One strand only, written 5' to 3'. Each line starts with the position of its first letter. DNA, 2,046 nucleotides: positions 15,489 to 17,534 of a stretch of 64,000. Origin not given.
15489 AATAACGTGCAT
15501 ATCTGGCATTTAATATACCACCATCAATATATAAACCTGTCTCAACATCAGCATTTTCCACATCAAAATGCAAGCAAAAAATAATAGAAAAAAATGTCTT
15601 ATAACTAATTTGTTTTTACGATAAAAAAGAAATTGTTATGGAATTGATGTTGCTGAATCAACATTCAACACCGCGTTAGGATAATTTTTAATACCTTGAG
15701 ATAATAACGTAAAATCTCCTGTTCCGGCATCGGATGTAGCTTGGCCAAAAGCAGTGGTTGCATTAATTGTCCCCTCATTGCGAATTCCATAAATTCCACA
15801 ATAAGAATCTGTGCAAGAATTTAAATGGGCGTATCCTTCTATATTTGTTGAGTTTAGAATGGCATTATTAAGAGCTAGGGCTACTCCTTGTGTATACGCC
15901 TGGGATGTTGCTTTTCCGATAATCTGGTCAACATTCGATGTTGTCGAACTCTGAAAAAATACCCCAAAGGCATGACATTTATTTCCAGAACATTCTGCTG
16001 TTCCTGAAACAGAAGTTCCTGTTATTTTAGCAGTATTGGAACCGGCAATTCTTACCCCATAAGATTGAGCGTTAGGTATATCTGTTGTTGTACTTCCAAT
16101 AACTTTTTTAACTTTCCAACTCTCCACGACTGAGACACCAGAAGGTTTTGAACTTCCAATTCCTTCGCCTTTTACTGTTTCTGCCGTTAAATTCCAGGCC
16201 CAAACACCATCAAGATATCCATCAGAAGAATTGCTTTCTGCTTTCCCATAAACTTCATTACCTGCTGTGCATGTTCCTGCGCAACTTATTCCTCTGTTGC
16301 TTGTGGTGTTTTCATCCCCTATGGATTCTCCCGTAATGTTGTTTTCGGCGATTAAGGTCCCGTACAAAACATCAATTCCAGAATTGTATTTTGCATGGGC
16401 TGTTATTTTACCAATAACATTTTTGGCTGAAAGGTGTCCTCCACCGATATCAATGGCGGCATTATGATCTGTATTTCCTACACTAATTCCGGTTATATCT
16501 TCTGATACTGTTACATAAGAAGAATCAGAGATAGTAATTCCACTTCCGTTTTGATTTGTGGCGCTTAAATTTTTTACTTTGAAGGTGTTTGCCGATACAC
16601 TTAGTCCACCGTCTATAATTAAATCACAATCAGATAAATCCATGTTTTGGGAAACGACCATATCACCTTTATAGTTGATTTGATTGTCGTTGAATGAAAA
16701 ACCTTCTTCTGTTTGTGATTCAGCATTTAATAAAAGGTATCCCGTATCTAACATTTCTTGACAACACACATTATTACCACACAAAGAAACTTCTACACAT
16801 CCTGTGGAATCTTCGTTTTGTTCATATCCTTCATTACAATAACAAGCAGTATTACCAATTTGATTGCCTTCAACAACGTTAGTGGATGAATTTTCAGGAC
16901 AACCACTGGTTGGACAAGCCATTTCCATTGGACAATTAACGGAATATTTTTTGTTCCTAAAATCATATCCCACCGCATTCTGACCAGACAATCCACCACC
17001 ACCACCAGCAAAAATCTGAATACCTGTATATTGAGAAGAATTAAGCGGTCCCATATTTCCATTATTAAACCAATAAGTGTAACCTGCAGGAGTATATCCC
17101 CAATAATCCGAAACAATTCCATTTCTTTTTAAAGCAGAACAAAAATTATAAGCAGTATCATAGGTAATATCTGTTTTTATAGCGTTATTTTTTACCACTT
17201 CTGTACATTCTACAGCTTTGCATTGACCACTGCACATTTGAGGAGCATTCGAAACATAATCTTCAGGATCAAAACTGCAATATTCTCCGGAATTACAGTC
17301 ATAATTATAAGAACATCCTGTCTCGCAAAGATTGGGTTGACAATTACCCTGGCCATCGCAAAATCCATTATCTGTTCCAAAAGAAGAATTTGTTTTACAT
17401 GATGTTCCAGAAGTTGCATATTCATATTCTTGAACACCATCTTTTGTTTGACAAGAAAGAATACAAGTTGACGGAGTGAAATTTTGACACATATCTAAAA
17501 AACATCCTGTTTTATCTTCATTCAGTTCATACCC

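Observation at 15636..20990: Tandem operon of two giant family members, one with a disabled prepilin motif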

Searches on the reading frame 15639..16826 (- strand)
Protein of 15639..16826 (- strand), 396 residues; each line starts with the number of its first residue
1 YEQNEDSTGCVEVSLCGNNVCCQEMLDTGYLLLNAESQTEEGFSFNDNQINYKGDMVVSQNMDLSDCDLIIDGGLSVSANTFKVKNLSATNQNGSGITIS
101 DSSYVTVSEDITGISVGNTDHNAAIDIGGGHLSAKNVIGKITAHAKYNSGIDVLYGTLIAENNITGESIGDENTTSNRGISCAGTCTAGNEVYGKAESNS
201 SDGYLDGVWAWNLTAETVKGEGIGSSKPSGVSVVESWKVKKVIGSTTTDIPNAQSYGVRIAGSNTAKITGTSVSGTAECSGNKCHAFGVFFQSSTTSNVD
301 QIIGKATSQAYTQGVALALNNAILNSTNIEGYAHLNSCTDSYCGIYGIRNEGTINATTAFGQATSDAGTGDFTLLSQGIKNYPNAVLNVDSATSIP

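Call 20: find_homologous_proteins(query=window:15639-16679:-, max_evalue=0.01)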
Query window:15639-16679:-: 3161 candidates shared short words with the query, none scored E <= 0.01.

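Call 29: search_protein_representatives(protein=window:15639-16775:-)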
Query: 379 residues. Proteins with E-value up to 0.001 (for the whole library): 8; up to 1e-10: 0; up to 1e-30: 0. The best 8 are listed.
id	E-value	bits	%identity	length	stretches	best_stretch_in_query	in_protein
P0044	2.1e-10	56.6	39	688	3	25-118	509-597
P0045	6.5e-10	55.0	33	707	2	18-168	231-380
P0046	2.1e-08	50.0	34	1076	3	4-196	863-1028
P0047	4.4e-06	42.4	32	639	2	23-207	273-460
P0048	2.8e-05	39.7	31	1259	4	25-245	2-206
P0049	4.0e-05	39.3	32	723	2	27-131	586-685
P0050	5.8e-05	38.7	38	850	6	204-234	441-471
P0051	6.4e-05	38.6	33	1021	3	25-101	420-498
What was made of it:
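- Tried and rejected: The exhaustive HMMER search of 1.8 billion representatives found 8 weak hits, limited mostly to the entry motif and the first repeats (call 29).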

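Call 37: search_protein_families(library=pfam, proteins=[P0045, P0047, P0046], max_evalue=0.01)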
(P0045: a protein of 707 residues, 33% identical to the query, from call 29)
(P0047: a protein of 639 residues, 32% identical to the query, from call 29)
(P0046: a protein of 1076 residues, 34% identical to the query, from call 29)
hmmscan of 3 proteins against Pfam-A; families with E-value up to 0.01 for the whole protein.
P0045 (707 aa): 0 families

P0047 (639 aa): 0 families

P0046 (1076 aa): 0 families

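Call 50: predict_structure(alignment_id=A4)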
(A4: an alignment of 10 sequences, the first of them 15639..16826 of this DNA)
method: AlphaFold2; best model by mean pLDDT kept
length: 396 residues; sequences in the alignment: 10
mean_pLDDT: 78.3   pTM: 0.82
mean pLDDT of the five models: 78.3, 77.9, 74.4, 70.6, 69.4
residues with pLDDT >= 90: 148; 70-90: 137; 50-70: 68; < 50: 43
segments of 3 or more residues with pLDDT < 50: 1-12, 368-396
pLDDT, mean of each block of 10 residues (from residue 1): 39 75 93 75 93 95 98 96 98 94 97 91 94 98 88 96 96 90 94 90 80 83 74 76 78 77 80 67 73 71 76 72 72 66 62 56 52 39 37 30
secondary structure, 60 per line:
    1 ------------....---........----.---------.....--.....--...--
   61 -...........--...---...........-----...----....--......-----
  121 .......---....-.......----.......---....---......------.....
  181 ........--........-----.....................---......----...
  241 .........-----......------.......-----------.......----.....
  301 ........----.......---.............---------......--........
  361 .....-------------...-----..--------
elements in order: H13-16 H20-27 E42-46 E49-53 E56-58 E62-72 E75-77 E81-91 E97-99 E104-107 E110-115 E121-127 E131-134 E136-142 E147-153 E157-160 E164-169 E176-188 E191-198 E204-224 E228-233 E238-249 E255-260 E267-273 E285-291 E296-308 E313-319 E323-335 E345-350 E353-365 E379-381

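Call 53: fold_search(model_id=the predicted structure, library=pdb)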
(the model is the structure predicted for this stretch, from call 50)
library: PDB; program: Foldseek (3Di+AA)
matches with E <= 10: 140; with E <= 0.001: 0
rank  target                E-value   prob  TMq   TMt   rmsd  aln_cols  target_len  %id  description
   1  8oq1                  7.4e-02  0.15  0.22  0.16  14.2       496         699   10  Crystal structure of tailspike depolymerase (APK14_gp49) from Acinetobacter phage vB_AbaP_APK14 (released 2023-06-07)
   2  4i84_B                9.0e-02  0.07  0.13  0.15  16.1       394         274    9  The crystal structure of the Haemophilus influenzae HxuA secretion domain involved in the two-partner secretion pathwa (released 2013-11-13)
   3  2odl                  1.5e-01  0.13  0.21  0.22  14.3       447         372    8  Crystal structure of the HMW1 secretion domain from Haemophilus influenzae (released 2007-08-21)
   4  7bbv_A                3.4e-01  0.04  0.13  0.15  15.0       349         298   10  Pectate lyase B from Verticillium dahliae (released 2022-07-13)
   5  5awf_B                3.8e-01  0.03  0.11  0.11  19.4       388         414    8  Crystal structure of SufB-SufC-SufD complex from Escherichia coli (released 2015-11-11)
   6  1vh4_B                4.6e-01  0.02  0.11  0.10  20.2       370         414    8  Crystal structure of a stabilizer of iron transporter (released 2003-12-30)
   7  2xc1_A                5.9e-01  0.09  0.25  0.18  12.9       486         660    9  Full-length Tailspike Protein Mutant Y108W of Bacteriophage P22 (released 2011-05-04)
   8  7o77                  6.9e-01  0.07  0.22  0.15  13.3       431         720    9  Structure of the PL6 family alginate lyase Patl3640 from Pseudoalteromonas atlantica T6c (released 2021-07-28)
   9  4i84_A                7.6e-01  0.04  0.14  0.17  13.3       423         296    8  The crystal structure of the Haemophilus influenzae HxuA secretion domain involved in the two-partner secretion pathwa (released 2013-11-13)
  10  2xc1_B                8.0e-01  0.06  0.20  0.15  14.2       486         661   10  Full-length Tailspike Protein Mutant Y108W of Bacteriophage P22 (released 2011-05-04)
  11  1hg8_A                8.0e-01  0.04  0.17  0.19  14.2       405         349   12  Endopolygalacturonase from the phytopathogenic fungus Fusarium moniliforme (released 2001-11-10)
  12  2zu0_A                8.0e-01  0.03  0.12  0.12  19.6       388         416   10  Crystal structure of SufC-SufD complex involved in the iron-sulfur cluster biosynthesis (released 2009-03-10)
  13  8vbb_A                9.7e-01  0.28  0.39  0.18  10.2       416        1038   15  The secreted adhesin EtpA of Enterotoxigenic Escherichia coli in complex with the mouse mAb 1G05 (released 2024-09-04)
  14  8cpk_B                9.7e-01  0.07  0.22  0.22  14.4       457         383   12  Crystal structure of EtpA secretion domain from Enterotoxigenic Escherichia coli (released 2024-01-10)
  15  8cpk_A                9.7e-01  0.07  0.21  0.21  15.6       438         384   12  Crystal structure of EtpA secretion domain from Enterotoxigenic Escherichia coli (released 2024-01-10)
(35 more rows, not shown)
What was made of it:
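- Most of the top Foldseek hits are beta-helical (solenoid) proteins, chiefly tailspikes, HxuA, HMW1, EtpA and pectate lyase (call 53).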

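Call 64: list_cluster_members(proteins=[P0045, P0047, P0049, P0020, P0010, P0043, P0046, P0051, P0014, P0021])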
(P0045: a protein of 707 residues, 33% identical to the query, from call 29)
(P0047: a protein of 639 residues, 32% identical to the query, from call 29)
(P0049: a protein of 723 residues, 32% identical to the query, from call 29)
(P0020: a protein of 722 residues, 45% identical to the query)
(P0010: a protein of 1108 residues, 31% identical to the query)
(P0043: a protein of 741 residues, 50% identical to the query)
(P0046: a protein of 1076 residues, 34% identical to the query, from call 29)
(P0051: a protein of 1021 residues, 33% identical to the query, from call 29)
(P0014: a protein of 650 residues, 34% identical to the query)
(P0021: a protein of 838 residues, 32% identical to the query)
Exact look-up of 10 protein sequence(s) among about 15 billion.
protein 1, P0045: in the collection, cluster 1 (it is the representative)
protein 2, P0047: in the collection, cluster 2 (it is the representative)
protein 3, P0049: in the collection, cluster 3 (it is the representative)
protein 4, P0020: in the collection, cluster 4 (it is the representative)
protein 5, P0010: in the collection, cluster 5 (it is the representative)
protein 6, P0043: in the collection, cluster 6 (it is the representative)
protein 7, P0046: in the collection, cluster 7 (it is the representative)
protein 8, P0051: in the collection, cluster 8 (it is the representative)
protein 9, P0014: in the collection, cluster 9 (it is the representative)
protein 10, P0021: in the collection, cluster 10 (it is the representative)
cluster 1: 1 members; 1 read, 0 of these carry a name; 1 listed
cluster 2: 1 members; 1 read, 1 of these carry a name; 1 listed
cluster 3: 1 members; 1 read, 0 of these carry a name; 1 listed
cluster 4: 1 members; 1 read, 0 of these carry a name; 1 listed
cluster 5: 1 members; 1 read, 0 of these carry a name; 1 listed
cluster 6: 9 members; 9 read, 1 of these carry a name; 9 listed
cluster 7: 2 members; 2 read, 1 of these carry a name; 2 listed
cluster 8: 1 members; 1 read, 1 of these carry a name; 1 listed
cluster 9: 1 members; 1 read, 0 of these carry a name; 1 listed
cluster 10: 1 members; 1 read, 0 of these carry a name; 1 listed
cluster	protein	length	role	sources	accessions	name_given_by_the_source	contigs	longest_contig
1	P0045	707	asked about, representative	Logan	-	-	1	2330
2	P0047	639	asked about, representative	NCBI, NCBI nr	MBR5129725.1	MAG: hypothetical protein IKV03_00670 [Alphaproteobacteria bacterium] | hypothetical protein [Alphaproteobacteria bacterium]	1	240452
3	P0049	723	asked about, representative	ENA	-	-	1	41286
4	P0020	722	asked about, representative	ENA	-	-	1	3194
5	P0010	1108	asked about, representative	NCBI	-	-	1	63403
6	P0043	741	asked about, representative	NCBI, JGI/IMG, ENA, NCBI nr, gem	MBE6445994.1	MAG: hypothetical protein E7021_01105 [Alphaproteobacteria bacterium] | hypothetical protein [Alphaproteobacteria bacterium]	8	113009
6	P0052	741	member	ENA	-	-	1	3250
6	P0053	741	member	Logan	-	-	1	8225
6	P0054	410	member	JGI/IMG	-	-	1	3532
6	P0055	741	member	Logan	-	-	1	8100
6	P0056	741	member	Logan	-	-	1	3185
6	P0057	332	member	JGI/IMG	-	-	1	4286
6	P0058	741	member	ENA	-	-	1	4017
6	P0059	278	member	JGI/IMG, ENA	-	-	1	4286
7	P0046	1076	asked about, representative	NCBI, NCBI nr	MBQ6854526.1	MAG: hypothetical protein IJO11_03680, partial [Alphaproteobacteria bacterium] | hypothetical protein [Alphaproteobacteria bacterium]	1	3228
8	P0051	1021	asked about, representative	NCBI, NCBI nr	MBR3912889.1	MAG: hypothetical protein IKJ28_01460, partial [Alphaproteobacteria bacterium] | hypothetical protein [Alphaproteobacteria bacterium]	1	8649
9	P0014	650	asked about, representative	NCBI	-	-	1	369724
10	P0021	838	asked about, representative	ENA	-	-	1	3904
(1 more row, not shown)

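Call 67: find_encoding_contigs(protein=P0049, flank=10000, max_places=2)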
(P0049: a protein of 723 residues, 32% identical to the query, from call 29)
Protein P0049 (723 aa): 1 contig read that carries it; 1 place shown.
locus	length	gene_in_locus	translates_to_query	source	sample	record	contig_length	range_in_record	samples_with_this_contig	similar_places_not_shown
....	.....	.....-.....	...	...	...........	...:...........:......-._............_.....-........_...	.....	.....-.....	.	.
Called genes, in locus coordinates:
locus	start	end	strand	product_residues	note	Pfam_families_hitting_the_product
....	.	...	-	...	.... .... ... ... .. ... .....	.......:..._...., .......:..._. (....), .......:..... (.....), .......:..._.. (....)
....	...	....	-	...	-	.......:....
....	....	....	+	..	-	-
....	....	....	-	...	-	-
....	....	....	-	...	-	-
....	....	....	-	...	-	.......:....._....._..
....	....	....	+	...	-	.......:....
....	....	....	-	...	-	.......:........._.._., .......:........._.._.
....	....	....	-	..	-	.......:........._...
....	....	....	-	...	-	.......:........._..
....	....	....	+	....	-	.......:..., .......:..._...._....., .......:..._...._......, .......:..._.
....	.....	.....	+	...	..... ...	-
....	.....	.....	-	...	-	?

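Call 72: find_related_loci(query=window:15639-16826:-, collection=metagenome_contigs, flank=6000)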
Query window:15639-16826:- (396 aa) in metagenome_contigs; peptide patterns used: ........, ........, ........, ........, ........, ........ (x = any residue, [..] = any of these).
73 stretches matched a pattern, but none encodes a relative of the query by tblastn (E <= 1e-3).
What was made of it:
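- Tried and rejected: The metagenome scan for close relatives found none (call 72).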

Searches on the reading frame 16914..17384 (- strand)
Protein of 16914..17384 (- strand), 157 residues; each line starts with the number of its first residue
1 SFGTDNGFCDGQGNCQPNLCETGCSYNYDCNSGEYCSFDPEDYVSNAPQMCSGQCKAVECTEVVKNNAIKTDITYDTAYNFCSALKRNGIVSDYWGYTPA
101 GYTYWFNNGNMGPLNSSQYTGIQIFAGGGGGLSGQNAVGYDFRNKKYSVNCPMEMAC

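Call 75: search_solved_structures(query=A7, max_evalue=10)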
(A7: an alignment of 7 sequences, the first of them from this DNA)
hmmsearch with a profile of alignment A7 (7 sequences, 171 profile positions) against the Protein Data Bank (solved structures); distinct sequences matched with E-value up to 10: 6.
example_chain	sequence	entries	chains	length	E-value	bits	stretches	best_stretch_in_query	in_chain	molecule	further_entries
9wyt_J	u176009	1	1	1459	0.00034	24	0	56-89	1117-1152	yolk sac IgY receptor precursor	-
9t9z_A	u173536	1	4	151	0.1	16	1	53-87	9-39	C-type lectin mosGCTL-1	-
3als_A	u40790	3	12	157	0.15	15.5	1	53-164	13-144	Lectin CEL-IV, C-type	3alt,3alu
1fvu_A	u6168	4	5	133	0.27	14.6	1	51-125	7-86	BOTROCETIN ALPHA CHAIN | Botrocetin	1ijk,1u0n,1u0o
4k1p_A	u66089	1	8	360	0.61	13.5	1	105-164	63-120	NheA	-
9ta8_A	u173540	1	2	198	0.65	13.4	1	65-88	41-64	mosGCTL-6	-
